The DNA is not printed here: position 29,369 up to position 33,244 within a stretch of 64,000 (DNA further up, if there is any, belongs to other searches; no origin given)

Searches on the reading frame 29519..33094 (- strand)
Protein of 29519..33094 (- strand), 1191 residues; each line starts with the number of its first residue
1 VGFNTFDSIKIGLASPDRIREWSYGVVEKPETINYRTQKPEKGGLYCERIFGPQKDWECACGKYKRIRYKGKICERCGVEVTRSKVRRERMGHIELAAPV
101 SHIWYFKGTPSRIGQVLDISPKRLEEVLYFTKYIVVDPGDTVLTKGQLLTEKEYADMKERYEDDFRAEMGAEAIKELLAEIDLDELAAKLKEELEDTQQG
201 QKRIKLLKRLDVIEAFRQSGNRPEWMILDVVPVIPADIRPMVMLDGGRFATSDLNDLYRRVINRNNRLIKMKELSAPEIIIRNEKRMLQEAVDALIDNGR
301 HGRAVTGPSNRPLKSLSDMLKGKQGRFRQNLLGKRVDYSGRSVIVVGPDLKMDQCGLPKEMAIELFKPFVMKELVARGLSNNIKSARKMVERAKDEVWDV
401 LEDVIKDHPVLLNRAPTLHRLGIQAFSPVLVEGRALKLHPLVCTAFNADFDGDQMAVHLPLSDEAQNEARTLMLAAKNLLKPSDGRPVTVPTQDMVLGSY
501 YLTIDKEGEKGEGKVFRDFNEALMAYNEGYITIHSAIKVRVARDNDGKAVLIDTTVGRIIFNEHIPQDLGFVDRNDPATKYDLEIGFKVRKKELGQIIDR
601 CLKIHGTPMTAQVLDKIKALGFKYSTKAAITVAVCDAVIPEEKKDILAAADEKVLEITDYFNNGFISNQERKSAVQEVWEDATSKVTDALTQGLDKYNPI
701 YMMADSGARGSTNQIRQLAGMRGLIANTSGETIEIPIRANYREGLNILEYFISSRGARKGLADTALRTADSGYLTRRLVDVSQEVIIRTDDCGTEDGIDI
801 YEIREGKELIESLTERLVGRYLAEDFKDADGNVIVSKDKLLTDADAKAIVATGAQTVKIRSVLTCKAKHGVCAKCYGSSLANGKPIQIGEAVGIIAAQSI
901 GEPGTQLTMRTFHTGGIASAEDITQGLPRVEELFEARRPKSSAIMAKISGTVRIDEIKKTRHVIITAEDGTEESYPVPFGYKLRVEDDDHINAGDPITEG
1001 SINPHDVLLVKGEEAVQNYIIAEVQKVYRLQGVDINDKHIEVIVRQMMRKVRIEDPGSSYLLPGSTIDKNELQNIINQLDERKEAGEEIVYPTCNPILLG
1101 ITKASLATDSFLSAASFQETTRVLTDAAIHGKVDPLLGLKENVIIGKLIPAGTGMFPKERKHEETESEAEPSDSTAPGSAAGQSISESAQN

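Call 46: search_protein_families(library=pfam, proteins=[window:29519-33094:-], max_evalue=0.00001)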
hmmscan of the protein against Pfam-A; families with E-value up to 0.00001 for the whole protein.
window:29519-33094:- (1191 aa): 5 families
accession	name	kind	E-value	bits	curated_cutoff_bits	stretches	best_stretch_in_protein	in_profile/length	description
PF04997.17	RNA_pol_Rpb1_1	-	2e-88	297.2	39.7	1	5-331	3-312/312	RNA polymerase Rpb1, domain 1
PF04998.22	RNA_pol_Rpb1_5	-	1.3e-67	228.5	28.5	1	744-1105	1-263/267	RNA polymerase Rpb1, domain 5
PF00623.25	RNA_pol_Rpb1_2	-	7.2e-41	140.6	25.3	1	333-474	1-165/166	RNA polymerase Rpb1, domain 2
PF04983.23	RNA_pol_Rpb1_3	-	1.6e-28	100.1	28.9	1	478-636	1-161/162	RNA polymerase Rpb1, domain 3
PF05000.22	RNA_pol_Rpb1_4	-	5.7e-14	52.4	24.8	1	673-729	24-93/107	RNA polymerase Rpb1, domain 4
